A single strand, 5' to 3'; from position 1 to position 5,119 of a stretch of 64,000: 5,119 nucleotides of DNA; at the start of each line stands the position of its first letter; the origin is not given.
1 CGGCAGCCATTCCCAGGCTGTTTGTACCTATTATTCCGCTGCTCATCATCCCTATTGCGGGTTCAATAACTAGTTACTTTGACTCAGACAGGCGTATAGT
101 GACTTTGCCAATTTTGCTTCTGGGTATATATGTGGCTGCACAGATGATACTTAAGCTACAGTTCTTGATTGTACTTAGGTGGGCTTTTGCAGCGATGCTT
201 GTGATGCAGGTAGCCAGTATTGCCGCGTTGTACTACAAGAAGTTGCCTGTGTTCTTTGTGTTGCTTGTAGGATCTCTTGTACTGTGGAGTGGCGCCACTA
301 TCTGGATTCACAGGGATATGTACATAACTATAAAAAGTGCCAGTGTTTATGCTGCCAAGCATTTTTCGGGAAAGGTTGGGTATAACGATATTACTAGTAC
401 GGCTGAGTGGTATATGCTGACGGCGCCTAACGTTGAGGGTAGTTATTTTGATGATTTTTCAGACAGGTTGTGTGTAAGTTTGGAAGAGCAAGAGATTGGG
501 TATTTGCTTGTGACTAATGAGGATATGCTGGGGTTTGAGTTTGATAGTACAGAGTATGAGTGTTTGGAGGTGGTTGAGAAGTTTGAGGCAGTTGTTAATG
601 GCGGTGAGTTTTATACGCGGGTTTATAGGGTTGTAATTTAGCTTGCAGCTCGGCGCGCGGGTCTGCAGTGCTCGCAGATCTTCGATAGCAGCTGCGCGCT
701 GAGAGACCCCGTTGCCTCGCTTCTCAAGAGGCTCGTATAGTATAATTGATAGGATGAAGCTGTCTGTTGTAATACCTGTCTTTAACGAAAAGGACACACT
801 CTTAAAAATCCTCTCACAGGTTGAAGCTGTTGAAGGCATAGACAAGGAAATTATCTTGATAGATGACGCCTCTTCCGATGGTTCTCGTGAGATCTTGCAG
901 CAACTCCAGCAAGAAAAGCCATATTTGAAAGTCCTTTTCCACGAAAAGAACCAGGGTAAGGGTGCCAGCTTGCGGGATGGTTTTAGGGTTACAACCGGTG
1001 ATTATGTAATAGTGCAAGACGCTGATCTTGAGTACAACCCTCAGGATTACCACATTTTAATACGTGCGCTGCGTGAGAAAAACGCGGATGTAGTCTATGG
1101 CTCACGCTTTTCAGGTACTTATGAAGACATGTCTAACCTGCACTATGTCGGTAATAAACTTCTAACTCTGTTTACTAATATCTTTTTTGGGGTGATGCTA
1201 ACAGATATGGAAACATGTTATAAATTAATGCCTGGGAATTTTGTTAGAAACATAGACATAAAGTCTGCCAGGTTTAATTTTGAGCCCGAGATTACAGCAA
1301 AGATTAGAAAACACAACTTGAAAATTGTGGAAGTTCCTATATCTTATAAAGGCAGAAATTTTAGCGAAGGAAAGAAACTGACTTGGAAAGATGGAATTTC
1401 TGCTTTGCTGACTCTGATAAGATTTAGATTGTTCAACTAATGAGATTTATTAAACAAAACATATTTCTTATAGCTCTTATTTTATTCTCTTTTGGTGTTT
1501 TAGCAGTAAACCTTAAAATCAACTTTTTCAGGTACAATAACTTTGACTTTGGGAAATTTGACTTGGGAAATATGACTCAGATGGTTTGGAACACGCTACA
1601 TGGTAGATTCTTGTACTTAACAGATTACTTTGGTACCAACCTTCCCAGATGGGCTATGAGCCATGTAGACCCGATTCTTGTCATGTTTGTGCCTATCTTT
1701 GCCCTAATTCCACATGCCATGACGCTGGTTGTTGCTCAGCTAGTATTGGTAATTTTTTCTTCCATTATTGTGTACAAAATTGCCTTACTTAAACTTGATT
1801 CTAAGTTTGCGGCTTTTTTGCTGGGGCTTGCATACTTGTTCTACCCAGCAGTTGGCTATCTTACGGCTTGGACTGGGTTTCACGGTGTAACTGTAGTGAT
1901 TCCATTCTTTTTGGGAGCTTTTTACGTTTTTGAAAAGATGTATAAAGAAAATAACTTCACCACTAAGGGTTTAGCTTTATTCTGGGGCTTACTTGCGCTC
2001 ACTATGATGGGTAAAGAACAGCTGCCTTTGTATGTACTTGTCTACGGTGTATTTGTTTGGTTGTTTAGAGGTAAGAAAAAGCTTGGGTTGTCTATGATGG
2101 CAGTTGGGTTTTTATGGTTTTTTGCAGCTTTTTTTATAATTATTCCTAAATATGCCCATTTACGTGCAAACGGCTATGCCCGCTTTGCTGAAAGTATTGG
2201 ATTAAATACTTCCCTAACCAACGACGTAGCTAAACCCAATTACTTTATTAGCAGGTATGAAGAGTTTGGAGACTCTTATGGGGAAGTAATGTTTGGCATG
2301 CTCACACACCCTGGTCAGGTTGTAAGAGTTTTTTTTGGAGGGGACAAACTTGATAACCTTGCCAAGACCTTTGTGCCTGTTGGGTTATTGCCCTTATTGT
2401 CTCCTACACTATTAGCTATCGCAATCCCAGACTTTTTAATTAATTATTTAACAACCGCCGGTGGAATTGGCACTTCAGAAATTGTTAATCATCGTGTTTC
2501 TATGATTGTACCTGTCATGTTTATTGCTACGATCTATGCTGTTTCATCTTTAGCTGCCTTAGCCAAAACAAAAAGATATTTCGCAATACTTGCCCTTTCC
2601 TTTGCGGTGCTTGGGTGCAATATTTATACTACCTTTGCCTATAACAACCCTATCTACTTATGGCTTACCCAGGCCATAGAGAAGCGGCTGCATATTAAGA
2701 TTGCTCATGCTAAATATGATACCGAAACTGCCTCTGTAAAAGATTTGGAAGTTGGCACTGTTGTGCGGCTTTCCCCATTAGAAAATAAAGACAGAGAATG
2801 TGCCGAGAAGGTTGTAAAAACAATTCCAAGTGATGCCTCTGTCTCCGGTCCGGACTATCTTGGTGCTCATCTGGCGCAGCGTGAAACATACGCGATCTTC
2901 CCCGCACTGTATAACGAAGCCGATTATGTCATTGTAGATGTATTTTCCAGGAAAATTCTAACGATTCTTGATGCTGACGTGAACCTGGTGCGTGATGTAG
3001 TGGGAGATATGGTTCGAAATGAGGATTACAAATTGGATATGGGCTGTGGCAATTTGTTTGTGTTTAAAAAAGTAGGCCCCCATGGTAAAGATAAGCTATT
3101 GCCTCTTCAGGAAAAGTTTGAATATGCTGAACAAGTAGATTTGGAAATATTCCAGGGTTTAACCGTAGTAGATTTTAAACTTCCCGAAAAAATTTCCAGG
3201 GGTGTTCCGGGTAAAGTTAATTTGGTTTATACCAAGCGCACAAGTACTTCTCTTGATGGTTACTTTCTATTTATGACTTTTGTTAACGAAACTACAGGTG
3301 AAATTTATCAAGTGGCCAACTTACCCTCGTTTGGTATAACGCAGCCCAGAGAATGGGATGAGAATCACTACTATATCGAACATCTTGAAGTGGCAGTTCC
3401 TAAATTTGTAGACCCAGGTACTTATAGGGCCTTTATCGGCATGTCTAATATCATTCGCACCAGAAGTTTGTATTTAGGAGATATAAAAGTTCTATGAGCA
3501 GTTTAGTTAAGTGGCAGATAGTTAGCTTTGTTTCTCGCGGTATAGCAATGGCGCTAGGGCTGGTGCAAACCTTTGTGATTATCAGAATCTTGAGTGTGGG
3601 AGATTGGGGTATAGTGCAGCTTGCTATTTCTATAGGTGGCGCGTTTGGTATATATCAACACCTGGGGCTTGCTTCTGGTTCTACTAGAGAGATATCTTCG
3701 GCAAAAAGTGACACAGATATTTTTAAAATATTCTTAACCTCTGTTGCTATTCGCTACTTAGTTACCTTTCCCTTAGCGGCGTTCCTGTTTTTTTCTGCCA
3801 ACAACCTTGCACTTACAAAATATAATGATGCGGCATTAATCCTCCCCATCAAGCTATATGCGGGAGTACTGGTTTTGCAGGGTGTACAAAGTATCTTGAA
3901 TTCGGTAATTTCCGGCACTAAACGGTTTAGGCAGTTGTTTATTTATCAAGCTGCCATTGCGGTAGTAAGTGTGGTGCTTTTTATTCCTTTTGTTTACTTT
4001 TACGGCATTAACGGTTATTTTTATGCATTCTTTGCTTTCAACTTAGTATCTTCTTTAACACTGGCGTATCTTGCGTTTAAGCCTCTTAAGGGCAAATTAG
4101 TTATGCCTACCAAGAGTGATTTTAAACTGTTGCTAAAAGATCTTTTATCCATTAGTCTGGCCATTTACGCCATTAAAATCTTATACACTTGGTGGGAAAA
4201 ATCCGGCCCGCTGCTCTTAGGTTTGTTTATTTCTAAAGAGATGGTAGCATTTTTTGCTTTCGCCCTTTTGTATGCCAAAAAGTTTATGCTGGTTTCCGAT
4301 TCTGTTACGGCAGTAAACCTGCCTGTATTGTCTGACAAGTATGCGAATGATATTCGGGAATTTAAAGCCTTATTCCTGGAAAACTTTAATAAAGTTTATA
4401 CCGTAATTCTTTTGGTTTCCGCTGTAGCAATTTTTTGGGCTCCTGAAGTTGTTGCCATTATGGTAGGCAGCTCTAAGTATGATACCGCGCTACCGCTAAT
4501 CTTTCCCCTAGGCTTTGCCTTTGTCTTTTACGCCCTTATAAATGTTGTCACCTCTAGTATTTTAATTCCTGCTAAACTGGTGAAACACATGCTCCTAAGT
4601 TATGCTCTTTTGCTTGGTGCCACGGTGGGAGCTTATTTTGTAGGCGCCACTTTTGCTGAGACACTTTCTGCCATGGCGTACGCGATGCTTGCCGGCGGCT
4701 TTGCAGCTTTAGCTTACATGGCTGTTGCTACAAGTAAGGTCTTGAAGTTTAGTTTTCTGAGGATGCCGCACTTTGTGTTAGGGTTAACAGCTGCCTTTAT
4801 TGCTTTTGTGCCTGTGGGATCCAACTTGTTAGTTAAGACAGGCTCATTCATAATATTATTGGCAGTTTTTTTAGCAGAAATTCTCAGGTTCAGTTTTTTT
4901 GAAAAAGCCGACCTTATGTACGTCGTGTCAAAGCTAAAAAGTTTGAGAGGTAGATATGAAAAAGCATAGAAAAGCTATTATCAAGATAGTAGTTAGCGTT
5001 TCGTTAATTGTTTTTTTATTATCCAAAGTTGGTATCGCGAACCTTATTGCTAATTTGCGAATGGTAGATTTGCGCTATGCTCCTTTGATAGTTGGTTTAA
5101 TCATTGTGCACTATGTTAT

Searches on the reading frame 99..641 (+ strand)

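Call 60: search_protein_families(library=pfam, proteins=[window:99-641:+], max_evalue=0.001)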
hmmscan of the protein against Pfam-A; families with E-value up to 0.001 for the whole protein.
window:99-641:+ (180 aa): 0 families

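Call 84: search_protein_families(library=pfam, proteins=[window:99-641:+], max_evalue=5)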
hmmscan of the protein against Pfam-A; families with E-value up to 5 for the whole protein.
window:99-641:+ (180 aa): 1 family
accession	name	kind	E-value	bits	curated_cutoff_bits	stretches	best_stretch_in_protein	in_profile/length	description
PF04279.20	IspA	-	0.032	14.9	28.7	1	24-86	23-84/176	Intracellular septation protein A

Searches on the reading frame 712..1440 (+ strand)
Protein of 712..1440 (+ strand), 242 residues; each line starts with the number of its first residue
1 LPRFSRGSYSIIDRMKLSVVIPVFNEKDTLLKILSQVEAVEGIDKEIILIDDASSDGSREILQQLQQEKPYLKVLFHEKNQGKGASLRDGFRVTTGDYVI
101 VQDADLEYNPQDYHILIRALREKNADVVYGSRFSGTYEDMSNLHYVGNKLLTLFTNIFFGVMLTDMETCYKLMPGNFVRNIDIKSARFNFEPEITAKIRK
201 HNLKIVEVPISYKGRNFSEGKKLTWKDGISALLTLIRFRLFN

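Call 60: search_protein_families(library=pfam, proteins=[window:712-1440:+], max_evalue=0.001)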
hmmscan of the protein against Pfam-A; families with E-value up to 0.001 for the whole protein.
window:712-1440:+ (242 aa): 4 families
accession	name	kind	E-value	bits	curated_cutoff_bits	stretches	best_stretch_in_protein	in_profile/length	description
PF00535.33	Glycos_transf_2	-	1.2e-34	120.1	23.3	1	18-142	1-125/168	Glycosyl transferase family 2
PF13641.12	Glyco_tranf_2_3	-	5e-07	30.4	27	1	17-127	3-118/230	Glycosyltransferase like family 2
PF13704.12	Glyco_tranf_2_4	-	0.00026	21.9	27.5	1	25-105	2-81/98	Glycosyl transferase family 2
PF10111.15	Glyco_tranf_2_2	-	0.00057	19.9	27.3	1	18-113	1-99/276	Glycosyltransferase like family 2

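Call 98: search_protein_families(library=ncbifam, proteins=[window:712-1440:+], max_evalue=0.00001)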
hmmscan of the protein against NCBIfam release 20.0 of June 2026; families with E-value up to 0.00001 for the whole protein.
window:712-1440:+ (242 aa): 17 families
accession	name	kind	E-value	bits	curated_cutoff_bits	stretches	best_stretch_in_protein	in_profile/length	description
TIGR04182.1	glyco_TIGR04182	equivalog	4.1e-32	111.7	325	1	17-238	2-217/293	S-layer glycoprotein N-glycosyltransferase AglJ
TIGR03937.1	PgaC_IcaA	equivalog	1.7e-19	70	422.3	1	15-124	45-154/407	poly-beta-1,6-N-acetyl-D-glucosamine synthase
NF007482.0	PRK10073.1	equivalog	1.1e-18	67.3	423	1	14-128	5-118/334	glycosyltransferase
NF007986.1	PRK10714.1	equivalog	6.7e-18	64.7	529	1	15-221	6-209/316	undecaprenyl-phosphate 4-deoxy-4-formamido-L-arabinose transferase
NF047588.1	GlcsyltransPgfSStrep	equivalog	2.2e-17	63.3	500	1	15-180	1-166/308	glycosyltransferase PgfS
TIGR04283.1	glyco_like_mftF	equivalog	6.7e-14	52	182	1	17-143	1-120/221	TIGR04283 family arsenosugar biosynthesis glycosyltransferase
NF058614.1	PPMAGASynPpgS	equivalog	8.2e-14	51.6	370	1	19-231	4-215/226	polyprenyl-phospho-N-acetylgalactosaminyl synthase PpgS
NF047683.1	TeichurnBiosyTuaG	equivalog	1.7e-12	47.5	400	1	15-128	6-119/252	teichuronic acid biosynthesis protein TuaG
NF041875.1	EPS_EpsD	equivalog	5.8e-12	45.6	370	1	17-131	1-115/325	exopolysaccharide biosynthesis glycosyltransferase EpsD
NF041391.1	DPhHxTase_Halo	equivalog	9.4e-12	44.4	375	1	23-216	3-187/213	dolichyl-phosphate hexose transferase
TIGR03111.1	glyc2_xrt_Gpos1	hypoth_equivalog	3.8e-11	42.4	363.95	1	16-114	50-150/439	TIGR03111 family XrtG-associated glycosyltransferase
NF050050.1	ProtGlycPglI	equivalog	2.5e-10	40.2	500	1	16-124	3-112/306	GalNAc(5)-diNAcBac-PP-undecaprenol beta-1,3-glucosyltransferase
TIGR03965.1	mycofact_glyco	equivalog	2.8e-10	39.7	280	1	16-110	75-169/467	mycofactocin biosynthesis glycosyltransferase MftF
NF010496.0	PRK13915.1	equivalog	6.7e-10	38.5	262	1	14-108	30-129/307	glucosyl-3-phosphoglycerate synthase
NF038302.1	EPS_HpsE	equivalog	1.6e-09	37.2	300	1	15-139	1-130/307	hormogonium polysaccharide biosynthesis glycosyltransferase HpsE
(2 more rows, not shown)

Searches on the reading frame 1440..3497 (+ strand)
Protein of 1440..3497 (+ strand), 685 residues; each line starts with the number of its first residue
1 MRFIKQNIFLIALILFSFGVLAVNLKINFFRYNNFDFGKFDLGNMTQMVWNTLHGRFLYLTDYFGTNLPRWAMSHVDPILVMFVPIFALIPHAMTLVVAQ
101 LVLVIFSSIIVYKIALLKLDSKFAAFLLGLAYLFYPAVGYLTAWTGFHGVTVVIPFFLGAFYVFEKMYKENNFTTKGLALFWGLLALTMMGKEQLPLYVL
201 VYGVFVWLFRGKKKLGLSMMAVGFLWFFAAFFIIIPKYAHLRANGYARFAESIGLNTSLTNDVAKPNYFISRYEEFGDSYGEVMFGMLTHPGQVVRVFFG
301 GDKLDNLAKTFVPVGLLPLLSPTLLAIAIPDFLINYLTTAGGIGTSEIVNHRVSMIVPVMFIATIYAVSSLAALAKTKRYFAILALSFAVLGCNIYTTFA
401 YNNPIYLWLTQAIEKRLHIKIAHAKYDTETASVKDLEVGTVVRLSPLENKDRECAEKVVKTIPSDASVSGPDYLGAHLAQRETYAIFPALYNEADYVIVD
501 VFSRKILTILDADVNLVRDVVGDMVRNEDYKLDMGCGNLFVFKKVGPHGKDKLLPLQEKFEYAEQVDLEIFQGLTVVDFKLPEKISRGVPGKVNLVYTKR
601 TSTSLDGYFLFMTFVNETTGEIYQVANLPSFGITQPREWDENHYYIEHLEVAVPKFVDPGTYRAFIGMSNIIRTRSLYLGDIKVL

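Call 10: search_protein_families(library=pfam, proteins=[window:1440-3497:+], max_evalue=0.01)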
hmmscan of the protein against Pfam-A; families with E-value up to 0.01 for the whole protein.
window:1440-3497:+ (685 aa): 1 family
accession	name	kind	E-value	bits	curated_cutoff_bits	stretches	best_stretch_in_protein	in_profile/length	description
PF09852.15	DUF2079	-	1.3e-36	127.2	28.2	1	32-499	2-421/459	Predicted membrane protein (DUF2079)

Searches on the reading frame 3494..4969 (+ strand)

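Call 10: search_protein_families(library=pfam, proteins=[window:3494-4969:+], max_evalue=0.01)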
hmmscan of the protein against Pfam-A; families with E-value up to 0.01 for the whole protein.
window:3494-4969:+ (491 aa): 2 families
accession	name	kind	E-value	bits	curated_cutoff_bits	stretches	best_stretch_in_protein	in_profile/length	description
PF13440.11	Polysacc_synt_3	-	1e-13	51.7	23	1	29-327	2-287/293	Polysaccharide biosynthesis protein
PF01943.22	Polysacc_synt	-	4e-12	46.6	28.2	1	9-280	6-271/274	Polysaccharide biosynthesis protein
